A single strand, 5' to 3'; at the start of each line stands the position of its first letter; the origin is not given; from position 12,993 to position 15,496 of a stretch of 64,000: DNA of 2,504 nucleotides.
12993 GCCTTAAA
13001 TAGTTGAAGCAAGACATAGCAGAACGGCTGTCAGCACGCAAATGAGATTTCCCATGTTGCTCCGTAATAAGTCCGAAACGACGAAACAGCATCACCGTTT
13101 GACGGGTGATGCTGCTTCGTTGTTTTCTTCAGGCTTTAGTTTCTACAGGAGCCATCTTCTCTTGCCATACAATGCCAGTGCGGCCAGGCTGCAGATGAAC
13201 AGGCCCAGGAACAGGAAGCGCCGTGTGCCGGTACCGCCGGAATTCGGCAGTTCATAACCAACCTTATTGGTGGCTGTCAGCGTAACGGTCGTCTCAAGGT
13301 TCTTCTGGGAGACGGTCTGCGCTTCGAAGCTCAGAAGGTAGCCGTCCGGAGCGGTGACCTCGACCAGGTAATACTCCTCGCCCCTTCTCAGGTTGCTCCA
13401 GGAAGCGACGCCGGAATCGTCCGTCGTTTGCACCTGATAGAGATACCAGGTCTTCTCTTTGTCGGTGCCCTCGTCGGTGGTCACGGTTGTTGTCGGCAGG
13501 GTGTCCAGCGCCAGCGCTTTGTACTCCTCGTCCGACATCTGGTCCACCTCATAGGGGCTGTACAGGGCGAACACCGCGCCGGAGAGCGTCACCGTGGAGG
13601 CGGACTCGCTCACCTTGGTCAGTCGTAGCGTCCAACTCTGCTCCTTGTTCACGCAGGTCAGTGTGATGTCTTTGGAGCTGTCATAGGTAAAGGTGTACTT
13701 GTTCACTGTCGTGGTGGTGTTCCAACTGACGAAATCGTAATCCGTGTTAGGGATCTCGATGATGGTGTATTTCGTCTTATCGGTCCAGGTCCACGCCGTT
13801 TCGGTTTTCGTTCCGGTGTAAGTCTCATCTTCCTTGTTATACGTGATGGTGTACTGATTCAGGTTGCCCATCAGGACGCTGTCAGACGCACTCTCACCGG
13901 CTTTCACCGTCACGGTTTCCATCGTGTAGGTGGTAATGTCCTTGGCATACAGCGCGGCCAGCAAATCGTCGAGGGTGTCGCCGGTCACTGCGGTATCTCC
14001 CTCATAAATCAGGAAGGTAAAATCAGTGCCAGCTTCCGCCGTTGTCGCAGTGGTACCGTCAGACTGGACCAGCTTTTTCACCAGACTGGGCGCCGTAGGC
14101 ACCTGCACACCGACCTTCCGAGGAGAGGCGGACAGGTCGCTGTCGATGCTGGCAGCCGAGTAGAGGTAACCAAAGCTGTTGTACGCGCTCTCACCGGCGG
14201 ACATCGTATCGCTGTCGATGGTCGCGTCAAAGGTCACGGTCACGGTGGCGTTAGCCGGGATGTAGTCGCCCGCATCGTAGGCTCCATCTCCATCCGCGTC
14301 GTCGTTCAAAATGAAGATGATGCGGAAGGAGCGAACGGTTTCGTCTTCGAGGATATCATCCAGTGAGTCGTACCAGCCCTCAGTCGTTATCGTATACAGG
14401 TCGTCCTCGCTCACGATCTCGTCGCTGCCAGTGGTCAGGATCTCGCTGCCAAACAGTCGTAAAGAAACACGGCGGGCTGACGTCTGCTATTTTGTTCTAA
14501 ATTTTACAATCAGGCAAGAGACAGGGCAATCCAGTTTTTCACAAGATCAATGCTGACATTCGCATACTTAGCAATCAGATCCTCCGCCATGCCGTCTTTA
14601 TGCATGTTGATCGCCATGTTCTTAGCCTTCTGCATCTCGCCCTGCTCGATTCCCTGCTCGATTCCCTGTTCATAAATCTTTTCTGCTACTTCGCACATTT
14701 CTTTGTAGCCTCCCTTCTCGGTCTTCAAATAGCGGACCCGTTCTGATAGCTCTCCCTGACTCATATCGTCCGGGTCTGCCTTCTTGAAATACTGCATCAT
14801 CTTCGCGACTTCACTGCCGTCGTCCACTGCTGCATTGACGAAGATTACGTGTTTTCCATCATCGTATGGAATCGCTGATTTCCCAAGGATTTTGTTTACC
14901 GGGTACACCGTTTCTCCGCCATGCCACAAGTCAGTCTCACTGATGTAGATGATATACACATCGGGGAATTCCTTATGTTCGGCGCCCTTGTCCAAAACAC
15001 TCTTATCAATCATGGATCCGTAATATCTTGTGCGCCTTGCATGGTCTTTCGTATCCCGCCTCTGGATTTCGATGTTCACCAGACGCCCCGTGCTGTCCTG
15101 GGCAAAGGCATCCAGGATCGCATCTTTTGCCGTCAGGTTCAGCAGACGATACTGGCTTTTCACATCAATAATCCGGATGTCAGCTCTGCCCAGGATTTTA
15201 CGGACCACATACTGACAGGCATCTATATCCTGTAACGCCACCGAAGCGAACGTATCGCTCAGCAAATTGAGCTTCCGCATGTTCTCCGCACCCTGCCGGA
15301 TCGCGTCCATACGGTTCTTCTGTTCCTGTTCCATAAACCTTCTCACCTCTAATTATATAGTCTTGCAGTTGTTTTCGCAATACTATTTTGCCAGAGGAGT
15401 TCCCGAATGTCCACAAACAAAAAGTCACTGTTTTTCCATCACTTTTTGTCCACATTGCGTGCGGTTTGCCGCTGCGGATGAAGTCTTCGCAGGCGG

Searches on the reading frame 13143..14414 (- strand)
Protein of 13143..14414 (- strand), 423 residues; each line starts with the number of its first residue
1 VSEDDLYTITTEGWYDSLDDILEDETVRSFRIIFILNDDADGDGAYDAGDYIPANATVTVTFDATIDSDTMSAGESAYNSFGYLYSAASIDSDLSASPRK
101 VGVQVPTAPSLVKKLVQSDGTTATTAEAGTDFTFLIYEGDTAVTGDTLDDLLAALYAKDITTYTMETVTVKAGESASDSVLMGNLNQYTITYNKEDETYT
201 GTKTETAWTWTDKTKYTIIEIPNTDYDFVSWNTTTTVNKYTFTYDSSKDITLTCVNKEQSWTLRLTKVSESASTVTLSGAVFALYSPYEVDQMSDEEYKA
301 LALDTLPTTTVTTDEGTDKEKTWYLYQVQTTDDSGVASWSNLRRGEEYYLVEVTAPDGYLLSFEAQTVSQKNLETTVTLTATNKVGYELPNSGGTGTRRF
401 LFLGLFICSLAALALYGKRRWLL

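Call 37: search_protein_families(library=pfam, proteins=[window:13143-14414:-], max_evalue=0.0001)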
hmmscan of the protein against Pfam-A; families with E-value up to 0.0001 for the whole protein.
window:13143-14414:- (423 aa): 1 family
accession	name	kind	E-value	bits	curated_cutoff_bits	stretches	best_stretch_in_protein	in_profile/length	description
PF17802.7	SpaA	-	9.1e-12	45.4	23.1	1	263-384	3-90/91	Prealbumin-like fold domain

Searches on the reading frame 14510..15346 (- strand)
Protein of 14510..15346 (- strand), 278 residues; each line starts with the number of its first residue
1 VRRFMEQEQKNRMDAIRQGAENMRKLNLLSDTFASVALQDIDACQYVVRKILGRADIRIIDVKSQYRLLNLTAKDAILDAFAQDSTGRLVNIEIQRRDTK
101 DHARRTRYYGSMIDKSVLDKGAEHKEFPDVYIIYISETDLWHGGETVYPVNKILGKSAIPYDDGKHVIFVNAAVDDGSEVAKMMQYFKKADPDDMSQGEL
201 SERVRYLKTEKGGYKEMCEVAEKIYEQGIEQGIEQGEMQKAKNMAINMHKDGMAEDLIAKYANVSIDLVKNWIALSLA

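Call 37: search_protein_families(library=pfam, proteins=[window:14510-15346:-], max_evalue=0.0001)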
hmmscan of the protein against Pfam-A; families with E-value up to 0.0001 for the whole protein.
window:14510-15346:- (278 aa): 1 family
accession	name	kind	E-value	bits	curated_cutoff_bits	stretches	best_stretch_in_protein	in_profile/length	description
PF12784.13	PDDEXK_2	-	9.8e-11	42.2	27.4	1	70-142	49-121/229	PD-(D/E)XK nuclease family transposase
